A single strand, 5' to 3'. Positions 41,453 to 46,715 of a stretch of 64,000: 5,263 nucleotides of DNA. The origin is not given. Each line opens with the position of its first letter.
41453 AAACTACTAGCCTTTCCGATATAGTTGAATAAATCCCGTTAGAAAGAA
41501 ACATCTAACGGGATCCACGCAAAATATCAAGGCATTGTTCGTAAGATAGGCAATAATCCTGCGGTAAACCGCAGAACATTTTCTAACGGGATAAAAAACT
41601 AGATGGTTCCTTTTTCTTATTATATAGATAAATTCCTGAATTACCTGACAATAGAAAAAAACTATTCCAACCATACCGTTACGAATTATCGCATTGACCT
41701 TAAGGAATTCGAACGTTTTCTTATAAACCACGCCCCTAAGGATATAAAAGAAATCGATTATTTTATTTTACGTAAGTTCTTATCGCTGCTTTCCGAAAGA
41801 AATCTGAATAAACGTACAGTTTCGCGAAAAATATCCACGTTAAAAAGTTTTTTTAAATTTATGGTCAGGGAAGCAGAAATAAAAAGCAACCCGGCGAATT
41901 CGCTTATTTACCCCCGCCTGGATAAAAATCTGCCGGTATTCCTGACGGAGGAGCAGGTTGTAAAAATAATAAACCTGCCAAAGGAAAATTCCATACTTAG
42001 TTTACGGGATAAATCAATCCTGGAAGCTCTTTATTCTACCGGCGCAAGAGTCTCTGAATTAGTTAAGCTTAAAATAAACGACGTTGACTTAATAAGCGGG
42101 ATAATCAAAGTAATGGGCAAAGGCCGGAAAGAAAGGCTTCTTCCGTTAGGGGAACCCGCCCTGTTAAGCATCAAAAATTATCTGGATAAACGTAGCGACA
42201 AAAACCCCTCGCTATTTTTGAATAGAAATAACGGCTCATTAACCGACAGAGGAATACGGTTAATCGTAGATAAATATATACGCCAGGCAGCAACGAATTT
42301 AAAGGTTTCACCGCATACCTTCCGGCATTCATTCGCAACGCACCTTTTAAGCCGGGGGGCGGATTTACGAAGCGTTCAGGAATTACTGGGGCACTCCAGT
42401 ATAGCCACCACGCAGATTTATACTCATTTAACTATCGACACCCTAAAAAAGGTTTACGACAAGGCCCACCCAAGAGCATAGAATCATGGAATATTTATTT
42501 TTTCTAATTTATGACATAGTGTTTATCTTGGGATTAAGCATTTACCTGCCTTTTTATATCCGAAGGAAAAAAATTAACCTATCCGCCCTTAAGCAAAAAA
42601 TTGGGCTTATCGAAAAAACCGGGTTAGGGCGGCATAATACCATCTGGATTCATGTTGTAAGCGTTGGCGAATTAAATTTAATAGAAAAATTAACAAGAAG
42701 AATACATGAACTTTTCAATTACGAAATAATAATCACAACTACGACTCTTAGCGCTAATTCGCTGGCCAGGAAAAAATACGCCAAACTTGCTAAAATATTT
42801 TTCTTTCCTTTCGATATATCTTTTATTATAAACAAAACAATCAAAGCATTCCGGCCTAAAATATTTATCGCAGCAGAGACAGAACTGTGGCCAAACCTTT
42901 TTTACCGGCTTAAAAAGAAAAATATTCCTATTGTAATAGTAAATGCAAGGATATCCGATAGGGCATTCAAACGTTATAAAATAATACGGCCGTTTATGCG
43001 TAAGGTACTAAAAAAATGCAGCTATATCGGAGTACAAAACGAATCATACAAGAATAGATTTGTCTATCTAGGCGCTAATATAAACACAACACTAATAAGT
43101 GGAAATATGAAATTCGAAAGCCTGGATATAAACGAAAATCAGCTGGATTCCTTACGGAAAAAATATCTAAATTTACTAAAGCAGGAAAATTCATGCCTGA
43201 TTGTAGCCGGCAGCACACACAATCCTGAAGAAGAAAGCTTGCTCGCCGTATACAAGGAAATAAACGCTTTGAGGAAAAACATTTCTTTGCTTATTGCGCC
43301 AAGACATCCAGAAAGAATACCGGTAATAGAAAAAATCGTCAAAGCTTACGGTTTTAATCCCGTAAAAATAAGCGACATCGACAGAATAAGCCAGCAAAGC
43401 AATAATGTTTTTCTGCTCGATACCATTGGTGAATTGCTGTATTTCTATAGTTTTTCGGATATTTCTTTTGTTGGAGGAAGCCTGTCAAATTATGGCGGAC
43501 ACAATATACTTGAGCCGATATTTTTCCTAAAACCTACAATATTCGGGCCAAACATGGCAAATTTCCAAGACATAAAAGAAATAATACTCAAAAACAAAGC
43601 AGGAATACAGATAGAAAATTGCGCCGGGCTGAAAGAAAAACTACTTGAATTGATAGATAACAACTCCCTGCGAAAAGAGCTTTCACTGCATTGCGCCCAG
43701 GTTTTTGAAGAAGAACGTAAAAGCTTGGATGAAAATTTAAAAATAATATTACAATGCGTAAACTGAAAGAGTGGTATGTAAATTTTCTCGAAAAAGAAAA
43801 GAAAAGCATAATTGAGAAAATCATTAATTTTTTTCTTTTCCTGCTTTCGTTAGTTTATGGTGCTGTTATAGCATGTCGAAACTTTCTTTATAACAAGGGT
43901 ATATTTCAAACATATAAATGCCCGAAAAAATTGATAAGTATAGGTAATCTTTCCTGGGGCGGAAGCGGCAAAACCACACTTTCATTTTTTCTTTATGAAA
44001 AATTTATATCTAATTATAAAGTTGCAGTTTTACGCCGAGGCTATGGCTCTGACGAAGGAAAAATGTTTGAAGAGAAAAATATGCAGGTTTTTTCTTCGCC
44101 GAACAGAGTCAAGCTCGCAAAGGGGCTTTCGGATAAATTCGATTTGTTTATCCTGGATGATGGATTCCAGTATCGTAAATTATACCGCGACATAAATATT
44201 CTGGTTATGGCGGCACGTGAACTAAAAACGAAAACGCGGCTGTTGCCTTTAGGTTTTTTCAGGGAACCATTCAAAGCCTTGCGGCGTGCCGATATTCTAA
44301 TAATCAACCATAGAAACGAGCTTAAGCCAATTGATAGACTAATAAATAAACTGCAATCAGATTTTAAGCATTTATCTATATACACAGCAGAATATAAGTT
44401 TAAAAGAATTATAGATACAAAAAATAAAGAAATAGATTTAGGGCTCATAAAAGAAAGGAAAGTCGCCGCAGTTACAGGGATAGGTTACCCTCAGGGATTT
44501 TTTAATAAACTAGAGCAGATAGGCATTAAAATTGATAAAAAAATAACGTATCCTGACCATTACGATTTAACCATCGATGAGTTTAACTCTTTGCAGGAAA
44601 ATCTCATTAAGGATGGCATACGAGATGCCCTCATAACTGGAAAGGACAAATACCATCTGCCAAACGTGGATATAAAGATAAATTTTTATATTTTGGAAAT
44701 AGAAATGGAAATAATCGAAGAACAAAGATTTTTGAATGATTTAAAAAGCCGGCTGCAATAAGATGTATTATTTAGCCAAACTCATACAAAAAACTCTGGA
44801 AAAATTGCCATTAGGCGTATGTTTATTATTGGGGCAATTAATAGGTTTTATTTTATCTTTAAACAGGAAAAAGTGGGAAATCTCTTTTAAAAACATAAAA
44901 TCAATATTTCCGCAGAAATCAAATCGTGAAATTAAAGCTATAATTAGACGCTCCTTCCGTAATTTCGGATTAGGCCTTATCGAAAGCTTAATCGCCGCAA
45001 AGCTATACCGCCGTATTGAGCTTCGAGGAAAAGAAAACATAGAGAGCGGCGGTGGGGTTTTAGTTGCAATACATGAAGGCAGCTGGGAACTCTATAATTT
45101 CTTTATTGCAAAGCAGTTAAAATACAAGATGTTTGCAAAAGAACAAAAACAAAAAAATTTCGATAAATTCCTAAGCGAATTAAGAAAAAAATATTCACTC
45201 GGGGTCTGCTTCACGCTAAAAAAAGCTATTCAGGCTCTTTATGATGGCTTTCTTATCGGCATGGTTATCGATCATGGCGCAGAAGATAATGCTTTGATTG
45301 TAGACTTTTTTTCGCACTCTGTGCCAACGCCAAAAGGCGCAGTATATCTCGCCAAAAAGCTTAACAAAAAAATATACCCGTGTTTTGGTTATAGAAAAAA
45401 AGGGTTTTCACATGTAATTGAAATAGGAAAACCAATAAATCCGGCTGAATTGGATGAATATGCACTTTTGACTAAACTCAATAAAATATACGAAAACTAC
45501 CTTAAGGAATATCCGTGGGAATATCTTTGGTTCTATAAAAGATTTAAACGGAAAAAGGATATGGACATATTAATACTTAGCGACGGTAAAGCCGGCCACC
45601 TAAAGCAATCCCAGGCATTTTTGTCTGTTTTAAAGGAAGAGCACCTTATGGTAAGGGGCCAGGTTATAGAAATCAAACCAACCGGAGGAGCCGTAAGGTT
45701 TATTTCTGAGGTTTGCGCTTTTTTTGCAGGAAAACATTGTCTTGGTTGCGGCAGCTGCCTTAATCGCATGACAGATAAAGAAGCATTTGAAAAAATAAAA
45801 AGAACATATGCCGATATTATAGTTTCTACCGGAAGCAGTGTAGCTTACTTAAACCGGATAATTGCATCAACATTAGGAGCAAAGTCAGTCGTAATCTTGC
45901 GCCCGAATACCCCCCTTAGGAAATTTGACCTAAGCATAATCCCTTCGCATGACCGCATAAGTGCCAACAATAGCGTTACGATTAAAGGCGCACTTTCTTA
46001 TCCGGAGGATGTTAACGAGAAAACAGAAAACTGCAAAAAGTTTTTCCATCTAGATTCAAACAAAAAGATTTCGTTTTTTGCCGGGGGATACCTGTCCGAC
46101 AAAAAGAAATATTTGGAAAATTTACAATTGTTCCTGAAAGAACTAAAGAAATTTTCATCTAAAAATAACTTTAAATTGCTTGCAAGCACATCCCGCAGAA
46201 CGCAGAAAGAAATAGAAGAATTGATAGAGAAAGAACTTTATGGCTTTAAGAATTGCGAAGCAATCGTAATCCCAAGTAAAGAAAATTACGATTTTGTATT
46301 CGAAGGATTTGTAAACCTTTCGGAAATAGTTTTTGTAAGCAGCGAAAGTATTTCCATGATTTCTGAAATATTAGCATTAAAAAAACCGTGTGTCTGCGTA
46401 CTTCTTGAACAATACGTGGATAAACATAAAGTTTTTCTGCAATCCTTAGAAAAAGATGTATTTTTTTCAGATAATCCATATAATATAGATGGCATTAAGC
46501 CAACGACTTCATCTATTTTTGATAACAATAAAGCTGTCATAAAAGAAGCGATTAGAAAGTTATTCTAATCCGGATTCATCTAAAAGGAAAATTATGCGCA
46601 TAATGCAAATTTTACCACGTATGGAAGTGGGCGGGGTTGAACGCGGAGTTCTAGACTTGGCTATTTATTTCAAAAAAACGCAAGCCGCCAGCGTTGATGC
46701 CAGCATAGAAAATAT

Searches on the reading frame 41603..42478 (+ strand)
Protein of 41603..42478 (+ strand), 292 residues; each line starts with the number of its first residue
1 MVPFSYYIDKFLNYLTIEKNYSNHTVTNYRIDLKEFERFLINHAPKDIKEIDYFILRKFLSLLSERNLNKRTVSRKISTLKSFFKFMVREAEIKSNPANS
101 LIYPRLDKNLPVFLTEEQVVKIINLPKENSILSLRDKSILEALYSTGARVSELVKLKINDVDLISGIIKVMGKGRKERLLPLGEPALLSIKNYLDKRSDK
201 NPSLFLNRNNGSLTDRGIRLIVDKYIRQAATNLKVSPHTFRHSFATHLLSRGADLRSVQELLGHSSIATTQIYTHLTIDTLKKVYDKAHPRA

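Call 76: search_protein_families(library=pfam, proteins=[window:41603-42478:+], max_evalue=0.00001)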
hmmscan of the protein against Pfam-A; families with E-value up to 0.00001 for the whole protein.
window:41603-42478:+ (292 aa): 4 families
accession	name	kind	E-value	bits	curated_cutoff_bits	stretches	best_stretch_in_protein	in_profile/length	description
PF00589.27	Phage_integrase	-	3.4e-47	160.9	27.1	1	113-277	2-169/172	Phage integrase family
PF02899.23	Phage_int_SAM_1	-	1.7e-21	76.7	22.3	1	8-90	1-82/83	Phage integrase, N-terminal SAM-like domain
PF13102.12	Phage_int_SAM_5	-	3.7e-07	30.8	22.3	1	7-97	5-92/98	Phage integrase SAM-like domain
PF13495.12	Phage_int_SAM_4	-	1.8e-06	28.7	27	1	8-88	2-79/85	Phage integrase, N-terminal SAM-like domain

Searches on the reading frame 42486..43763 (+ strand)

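Call 76: search_protein_families(library=pfam, proteins=[window:42486-43763:+], max_evalue=0.00001)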
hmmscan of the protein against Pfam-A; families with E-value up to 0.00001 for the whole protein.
window:42486-43763:+ (426 aa): 1 family
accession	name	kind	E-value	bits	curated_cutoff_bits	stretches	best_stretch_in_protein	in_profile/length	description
PF04413.22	Glycos_transf_N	-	4.7e-50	170.1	23.9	1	35-211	3-178/179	3-Deoxy-D-manno-octulosonic-acid transferase (kdotransferase)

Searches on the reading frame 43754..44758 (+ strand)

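Call 76: search_protein_families(library=pfam, proteins=[window:43754-44758:+], max_evalue=0.00001)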
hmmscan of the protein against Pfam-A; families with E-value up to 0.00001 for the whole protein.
window:43754-44758:+ (335 aa): 1 family
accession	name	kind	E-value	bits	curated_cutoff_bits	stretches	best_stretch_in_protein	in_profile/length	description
PF02606.20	LpxK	-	2.1e-60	205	27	2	101-334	98-327/328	Tetraacyldisaccharide-1-P 4'-kinase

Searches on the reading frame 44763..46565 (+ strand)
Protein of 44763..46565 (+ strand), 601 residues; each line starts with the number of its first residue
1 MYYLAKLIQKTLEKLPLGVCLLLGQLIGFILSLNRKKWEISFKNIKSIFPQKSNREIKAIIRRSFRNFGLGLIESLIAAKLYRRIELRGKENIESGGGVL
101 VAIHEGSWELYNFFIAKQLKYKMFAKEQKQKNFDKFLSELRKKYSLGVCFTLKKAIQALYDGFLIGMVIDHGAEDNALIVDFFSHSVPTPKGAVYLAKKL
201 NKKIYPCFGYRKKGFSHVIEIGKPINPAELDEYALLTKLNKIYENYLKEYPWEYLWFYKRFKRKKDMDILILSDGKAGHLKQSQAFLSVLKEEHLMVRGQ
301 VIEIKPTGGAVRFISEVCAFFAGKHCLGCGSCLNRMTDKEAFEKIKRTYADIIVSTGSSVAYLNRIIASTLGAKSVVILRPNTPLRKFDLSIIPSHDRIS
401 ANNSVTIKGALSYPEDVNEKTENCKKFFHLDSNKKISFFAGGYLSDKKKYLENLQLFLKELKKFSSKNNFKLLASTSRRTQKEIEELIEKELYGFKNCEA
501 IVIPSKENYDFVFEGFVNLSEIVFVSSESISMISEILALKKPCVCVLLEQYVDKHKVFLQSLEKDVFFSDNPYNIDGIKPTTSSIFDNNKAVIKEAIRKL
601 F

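Call 76: search_protein_families(library=pfam, proteins=[window:44763-46565:+], max_evalue=0.00001)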
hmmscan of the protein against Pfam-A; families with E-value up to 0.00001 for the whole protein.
window:44763-46565:+ (601 aa): 2 families
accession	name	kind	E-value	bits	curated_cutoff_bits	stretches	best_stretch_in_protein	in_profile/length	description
PF06258.17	Mito_fiss_Elm1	-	3.7e-31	108.8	27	1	277-565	1-272/304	Mitochondrial fission ELM1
PF03279.18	Lip_A_acyltrans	-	3.7e-30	105.6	22.3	1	7-263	21-295/295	Bacterial lipid A biosynthesis acyltransferase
